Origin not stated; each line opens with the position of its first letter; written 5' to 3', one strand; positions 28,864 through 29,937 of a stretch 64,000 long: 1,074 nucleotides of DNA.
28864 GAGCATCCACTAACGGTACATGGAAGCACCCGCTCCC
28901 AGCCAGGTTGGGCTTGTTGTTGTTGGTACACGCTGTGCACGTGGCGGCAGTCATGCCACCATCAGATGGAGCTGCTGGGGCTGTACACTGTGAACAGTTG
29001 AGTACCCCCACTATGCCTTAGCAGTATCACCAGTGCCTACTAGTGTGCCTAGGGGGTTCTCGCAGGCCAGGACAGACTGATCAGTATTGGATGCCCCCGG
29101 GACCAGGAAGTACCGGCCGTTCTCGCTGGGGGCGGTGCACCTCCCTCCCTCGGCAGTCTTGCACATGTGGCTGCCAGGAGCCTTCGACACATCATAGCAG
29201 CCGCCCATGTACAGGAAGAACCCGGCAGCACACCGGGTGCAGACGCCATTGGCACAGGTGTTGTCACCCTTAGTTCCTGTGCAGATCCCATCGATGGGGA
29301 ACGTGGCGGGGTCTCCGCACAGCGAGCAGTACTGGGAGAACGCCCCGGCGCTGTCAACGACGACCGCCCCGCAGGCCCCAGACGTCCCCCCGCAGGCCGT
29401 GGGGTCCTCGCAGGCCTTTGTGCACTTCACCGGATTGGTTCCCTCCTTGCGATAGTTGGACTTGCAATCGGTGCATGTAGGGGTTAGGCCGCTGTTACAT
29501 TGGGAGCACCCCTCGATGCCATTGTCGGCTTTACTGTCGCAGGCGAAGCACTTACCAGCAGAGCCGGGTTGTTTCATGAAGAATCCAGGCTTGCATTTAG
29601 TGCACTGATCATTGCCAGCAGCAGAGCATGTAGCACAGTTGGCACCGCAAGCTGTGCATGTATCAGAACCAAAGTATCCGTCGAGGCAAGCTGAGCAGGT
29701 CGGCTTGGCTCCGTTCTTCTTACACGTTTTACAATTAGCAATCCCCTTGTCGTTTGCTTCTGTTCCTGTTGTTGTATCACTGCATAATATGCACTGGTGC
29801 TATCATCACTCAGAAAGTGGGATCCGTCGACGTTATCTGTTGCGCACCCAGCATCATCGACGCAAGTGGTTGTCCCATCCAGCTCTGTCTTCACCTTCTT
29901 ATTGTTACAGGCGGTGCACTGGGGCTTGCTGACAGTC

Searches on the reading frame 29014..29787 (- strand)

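Call 60: search_protein_families(library=pfam, proteins=[window:29014-29787:-])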
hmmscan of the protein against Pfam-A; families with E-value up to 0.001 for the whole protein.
window:29014-29787:- (258 aa): 1 family
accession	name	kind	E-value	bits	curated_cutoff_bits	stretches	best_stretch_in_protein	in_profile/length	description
PF03302.18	VSP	-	4.4e-16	59.2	31.4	2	93-221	113-246/397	Giardia variant-specific surface protein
